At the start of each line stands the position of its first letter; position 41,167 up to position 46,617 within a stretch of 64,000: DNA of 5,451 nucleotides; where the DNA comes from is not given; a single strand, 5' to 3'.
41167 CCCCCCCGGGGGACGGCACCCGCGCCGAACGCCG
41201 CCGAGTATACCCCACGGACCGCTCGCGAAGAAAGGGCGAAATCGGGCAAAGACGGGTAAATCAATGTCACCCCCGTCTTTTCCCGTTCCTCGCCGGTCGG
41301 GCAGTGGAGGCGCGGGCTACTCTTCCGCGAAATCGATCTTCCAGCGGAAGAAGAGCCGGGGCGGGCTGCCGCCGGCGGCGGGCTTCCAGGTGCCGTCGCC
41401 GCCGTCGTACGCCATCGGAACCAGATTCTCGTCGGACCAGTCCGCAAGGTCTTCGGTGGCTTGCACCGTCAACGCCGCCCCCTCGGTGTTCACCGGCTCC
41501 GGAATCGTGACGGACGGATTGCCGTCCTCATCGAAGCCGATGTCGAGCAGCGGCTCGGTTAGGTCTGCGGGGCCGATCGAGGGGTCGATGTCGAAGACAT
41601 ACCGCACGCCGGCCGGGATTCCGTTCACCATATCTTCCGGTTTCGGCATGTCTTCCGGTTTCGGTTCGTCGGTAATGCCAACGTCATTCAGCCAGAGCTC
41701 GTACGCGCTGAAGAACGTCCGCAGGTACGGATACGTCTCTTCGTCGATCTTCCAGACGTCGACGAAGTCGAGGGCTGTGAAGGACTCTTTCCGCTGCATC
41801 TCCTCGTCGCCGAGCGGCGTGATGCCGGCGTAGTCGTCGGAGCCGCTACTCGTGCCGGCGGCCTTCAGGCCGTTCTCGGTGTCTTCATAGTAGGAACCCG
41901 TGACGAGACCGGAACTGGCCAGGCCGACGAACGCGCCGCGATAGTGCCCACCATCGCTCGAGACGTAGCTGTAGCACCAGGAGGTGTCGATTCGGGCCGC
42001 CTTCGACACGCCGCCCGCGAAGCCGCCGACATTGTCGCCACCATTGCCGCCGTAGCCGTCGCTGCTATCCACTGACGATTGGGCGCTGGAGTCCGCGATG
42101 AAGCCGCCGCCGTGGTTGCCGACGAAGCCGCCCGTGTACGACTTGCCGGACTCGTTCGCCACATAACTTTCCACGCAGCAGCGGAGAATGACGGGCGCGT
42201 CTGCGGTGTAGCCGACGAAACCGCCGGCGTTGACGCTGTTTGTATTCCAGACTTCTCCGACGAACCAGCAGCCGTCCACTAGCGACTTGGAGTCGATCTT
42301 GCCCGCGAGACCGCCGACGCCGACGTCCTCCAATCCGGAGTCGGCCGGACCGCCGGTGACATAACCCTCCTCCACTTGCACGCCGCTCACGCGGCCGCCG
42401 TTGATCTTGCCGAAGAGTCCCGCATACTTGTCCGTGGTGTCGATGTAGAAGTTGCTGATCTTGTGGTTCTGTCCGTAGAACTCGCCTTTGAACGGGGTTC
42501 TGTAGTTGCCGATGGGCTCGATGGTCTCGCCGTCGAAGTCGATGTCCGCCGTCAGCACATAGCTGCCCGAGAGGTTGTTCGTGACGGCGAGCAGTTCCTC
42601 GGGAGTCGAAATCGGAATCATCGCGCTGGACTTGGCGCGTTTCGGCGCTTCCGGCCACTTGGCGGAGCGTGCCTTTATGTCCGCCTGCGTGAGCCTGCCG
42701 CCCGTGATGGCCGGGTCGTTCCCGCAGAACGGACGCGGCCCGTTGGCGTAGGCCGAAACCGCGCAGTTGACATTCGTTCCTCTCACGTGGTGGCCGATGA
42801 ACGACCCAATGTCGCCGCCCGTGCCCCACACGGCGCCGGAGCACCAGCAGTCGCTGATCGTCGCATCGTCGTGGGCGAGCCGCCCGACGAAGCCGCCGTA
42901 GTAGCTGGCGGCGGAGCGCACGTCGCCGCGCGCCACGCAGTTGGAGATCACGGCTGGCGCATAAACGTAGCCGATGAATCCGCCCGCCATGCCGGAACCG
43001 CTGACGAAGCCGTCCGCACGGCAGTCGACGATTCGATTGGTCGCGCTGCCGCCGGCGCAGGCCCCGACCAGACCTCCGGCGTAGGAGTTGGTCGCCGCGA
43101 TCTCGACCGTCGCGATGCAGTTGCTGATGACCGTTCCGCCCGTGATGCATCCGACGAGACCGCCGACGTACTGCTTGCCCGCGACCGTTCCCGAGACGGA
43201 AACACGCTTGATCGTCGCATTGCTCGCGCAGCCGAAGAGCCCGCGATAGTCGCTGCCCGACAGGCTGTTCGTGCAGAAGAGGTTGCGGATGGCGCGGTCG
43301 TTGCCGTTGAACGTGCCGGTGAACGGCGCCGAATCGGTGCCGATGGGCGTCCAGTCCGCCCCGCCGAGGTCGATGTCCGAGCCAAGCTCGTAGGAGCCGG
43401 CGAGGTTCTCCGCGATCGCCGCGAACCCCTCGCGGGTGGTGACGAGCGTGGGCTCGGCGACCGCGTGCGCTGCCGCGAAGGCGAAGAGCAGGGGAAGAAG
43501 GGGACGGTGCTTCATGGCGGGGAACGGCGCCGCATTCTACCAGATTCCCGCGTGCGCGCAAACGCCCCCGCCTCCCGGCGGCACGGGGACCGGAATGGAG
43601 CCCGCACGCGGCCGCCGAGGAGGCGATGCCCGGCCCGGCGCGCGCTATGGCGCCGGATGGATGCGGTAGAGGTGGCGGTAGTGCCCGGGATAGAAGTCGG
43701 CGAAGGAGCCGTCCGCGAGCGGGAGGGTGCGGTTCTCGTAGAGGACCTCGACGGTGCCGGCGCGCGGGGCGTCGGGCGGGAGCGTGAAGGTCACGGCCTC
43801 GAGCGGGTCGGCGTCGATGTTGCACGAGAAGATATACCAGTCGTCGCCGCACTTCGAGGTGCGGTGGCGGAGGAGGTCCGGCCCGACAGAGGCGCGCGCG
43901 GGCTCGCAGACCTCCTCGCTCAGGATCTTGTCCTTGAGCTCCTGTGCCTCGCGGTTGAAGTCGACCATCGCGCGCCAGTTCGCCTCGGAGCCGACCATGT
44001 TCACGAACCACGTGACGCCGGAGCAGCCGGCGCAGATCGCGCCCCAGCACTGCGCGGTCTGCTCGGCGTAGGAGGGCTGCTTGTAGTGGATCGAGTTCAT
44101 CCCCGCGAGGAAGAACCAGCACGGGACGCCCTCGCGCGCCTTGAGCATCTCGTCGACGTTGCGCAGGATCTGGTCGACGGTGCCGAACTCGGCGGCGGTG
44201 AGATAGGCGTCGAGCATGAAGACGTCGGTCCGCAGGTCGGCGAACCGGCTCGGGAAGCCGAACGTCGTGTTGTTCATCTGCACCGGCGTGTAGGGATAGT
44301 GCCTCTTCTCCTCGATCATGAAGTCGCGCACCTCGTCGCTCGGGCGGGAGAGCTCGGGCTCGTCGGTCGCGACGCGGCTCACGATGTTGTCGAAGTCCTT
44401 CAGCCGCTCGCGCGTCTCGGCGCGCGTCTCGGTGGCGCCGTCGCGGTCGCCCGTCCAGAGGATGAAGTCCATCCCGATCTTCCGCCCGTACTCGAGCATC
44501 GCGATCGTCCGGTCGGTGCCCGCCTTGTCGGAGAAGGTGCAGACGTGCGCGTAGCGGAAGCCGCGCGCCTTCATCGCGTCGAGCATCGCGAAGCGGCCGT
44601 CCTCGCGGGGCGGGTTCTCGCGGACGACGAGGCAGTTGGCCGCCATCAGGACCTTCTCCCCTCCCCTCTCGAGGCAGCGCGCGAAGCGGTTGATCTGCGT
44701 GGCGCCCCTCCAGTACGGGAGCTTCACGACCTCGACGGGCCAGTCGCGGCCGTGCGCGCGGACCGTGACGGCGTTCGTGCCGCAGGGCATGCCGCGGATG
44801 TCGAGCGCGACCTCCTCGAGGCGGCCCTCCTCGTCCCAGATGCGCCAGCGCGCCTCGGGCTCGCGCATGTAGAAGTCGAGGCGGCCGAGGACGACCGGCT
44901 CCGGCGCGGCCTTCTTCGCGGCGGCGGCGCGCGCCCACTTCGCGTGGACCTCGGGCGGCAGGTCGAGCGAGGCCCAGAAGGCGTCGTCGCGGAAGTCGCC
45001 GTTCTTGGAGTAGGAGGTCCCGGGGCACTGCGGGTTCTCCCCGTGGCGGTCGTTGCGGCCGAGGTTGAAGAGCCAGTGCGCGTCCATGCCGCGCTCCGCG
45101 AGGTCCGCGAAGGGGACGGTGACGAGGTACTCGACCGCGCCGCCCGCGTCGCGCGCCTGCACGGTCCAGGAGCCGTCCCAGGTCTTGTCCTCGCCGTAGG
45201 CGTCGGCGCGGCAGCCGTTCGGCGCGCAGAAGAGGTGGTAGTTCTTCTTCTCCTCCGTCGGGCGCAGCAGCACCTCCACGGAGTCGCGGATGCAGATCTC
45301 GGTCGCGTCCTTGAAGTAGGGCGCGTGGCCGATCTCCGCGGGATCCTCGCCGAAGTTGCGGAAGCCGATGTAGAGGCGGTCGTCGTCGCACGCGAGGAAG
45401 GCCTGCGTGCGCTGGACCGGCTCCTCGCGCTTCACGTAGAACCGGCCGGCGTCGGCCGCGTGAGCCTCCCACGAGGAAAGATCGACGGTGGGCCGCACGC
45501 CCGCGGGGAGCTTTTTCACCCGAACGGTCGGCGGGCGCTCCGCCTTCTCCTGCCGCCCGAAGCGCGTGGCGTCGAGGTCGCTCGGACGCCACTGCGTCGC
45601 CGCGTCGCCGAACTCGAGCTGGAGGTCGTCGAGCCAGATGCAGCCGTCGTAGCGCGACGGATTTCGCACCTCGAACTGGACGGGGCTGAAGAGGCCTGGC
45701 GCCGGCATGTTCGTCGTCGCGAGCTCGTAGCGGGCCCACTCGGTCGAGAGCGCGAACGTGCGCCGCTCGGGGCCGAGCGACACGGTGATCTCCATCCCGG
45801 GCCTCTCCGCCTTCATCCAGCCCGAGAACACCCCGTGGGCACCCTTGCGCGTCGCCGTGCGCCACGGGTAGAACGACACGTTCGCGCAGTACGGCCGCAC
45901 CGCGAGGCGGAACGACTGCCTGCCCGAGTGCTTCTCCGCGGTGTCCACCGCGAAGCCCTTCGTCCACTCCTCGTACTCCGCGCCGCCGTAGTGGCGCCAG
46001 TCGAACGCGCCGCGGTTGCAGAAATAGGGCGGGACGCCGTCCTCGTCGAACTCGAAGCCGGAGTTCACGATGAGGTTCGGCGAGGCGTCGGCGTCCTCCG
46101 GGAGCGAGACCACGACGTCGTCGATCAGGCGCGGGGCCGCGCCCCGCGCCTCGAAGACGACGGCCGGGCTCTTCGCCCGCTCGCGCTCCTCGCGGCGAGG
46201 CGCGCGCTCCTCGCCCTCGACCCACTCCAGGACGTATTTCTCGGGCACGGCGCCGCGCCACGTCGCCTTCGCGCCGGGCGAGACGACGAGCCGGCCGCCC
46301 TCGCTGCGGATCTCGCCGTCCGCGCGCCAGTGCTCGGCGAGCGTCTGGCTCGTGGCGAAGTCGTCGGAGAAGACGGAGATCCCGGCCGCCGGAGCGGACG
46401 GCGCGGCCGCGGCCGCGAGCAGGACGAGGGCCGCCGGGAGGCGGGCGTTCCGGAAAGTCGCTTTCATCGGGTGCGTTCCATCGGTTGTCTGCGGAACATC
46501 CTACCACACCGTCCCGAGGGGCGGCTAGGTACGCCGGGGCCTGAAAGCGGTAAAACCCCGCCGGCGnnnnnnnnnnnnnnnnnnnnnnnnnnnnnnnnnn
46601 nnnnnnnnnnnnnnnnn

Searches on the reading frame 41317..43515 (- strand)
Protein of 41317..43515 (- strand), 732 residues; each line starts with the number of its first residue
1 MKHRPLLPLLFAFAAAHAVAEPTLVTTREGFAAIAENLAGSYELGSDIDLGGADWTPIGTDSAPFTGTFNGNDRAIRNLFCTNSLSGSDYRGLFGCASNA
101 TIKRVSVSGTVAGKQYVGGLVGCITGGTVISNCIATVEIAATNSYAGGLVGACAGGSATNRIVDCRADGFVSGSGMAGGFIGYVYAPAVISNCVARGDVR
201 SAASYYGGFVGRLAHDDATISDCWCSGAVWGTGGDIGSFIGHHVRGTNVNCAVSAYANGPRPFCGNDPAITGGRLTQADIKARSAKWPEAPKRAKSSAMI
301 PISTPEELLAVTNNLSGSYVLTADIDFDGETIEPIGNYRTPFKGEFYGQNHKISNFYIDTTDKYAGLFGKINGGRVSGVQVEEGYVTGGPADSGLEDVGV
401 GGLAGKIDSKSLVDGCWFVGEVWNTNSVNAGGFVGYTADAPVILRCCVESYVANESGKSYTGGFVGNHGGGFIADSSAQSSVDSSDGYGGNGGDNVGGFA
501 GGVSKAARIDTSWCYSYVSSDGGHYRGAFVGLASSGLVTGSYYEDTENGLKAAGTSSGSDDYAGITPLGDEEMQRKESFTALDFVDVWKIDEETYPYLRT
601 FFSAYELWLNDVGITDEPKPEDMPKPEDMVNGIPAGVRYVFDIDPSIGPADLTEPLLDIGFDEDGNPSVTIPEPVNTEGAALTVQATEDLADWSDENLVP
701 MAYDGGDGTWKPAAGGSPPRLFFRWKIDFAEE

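Call 15: search_protein_families(library=pfam, proteins=[window:41317-43515:-], max_evalue=0.001)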
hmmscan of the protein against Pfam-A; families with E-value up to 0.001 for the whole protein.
window:41317-43515:- (732 aa): 2 families
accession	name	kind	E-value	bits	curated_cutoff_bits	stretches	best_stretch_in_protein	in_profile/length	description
PF07581.17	Glug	-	4.9e-11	42.7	20.5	0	115-139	3-27/28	The GLUG motif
PF05342.19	Peptidase_M26_N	-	1.2e-05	25.2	27.7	0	309-387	148-225/250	M26 IgA1-specific Metallo-endopeptidase N-terminal region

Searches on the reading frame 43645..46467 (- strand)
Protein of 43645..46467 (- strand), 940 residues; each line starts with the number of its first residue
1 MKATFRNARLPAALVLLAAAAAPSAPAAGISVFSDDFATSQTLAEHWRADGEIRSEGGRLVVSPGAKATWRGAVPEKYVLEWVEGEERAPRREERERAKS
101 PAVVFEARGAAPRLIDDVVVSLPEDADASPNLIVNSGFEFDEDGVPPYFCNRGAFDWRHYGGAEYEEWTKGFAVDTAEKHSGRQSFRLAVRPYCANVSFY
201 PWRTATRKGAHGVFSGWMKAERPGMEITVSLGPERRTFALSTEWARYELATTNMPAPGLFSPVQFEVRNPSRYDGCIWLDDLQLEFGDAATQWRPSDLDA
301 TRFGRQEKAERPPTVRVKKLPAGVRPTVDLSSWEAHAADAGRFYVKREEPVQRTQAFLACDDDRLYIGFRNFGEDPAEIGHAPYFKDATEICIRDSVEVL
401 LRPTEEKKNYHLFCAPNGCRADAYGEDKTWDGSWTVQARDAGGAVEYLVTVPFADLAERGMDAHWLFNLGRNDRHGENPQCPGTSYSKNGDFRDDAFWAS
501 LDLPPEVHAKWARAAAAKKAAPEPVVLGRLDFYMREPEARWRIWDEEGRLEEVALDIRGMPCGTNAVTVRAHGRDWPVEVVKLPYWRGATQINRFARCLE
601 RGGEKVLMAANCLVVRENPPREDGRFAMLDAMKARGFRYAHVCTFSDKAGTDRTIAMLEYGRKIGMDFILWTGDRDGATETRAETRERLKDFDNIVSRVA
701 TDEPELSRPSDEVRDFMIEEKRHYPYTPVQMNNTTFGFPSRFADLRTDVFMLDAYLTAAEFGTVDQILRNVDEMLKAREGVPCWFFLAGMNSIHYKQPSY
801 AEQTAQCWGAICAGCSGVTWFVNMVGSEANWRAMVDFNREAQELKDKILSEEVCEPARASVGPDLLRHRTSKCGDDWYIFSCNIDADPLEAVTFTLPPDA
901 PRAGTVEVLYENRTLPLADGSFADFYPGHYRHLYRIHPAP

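Call 6: search_protein_families(library=pfam, proteins=[window:43645-46467:-], max_evalue=1)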
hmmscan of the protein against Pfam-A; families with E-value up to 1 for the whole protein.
window:43645-46467:- (940 aa): 0 families

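Call 7: search_protein_families(library=ncbifam, proteins=[window:43645-46467:-], max_evalue=1)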
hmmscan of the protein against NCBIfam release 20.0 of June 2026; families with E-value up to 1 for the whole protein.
window:43645-46467:- (940 aa): 0 families

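Call 9: search_solved_structures(query=window:43645-46467:-, max_evalue=10)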
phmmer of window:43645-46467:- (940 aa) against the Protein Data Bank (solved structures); distinct sequences matched with E-value up to 10: 3.
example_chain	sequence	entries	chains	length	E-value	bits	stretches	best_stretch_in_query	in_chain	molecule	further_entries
4l1z_A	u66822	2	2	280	1.7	9.8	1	656-707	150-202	Salivary nitrophorin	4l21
1ntf_A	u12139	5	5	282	1.7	9.7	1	656-707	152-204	salivary nitrophorin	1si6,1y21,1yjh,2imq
4l1y_A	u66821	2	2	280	1.8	9.7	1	656-707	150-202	Salivary nitrophorin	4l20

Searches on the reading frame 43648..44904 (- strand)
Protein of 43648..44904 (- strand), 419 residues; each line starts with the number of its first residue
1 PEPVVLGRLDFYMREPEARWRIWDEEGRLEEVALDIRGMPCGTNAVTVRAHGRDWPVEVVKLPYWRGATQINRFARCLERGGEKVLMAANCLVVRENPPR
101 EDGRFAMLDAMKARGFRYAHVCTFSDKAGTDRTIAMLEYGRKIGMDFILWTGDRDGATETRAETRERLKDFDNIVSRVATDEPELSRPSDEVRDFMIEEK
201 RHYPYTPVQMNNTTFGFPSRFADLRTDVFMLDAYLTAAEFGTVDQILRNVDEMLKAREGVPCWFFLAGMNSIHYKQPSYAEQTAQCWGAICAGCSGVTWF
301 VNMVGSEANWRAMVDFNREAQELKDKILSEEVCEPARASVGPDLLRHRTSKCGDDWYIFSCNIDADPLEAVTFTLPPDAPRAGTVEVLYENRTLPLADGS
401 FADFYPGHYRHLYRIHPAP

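Call 12: find_homologous_proteins(query=window:43648-44904:-)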
Query window:43648-44904:- (419 aa): 9 proteins with E <= 0.001 among 6570 candidates.
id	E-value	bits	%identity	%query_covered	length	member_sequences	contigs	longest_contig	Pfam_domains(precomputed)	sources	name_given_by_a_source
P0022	1.0e-242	824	84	96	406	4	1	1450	-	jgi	jgi:hypothetical protein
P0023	1.1e-212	725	98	75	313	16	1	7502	-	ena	-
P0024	3.9e-196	670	81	81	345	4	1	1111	-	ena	-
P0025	2.3e-160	552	85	65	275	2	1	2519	-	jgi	-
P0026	3.4e-116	407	96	45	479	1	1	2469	-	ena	-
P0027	1.2e-112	395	58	67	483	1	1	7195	-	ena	-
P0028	5.5e-75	271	49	58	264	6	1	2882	-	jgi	jgi:hypothetical protein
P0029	6.3e-75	271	49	59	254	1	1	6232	-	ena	-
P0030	1.6e-4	39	29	42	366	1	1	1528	-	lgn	-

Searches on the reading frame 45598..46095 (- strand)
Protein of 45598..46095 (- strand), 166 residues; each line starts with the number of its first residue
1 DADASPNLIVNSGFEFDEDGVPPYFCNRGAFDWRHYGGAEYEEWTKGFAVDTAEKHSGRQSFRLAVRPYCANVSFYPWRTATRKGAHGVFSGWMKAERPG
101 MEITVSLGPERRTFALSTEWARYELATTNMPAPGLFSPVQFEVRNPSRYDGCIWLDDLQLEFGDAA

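Call 62: search_protein_families(library=pfam, proteins=[window:45598-46095:-], max_evalue=1)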
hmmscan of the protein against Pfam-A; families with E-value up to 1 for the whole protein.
window:45598-46095:- (166 aa): 1 family
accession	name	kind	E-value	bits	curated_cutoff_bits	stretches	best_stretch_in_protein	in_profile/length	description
PF09923.14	DUF2155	-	0.26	11.9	27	1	86-102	61-75/89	Uncharacterized protein conserved in bacteria (DUF2155)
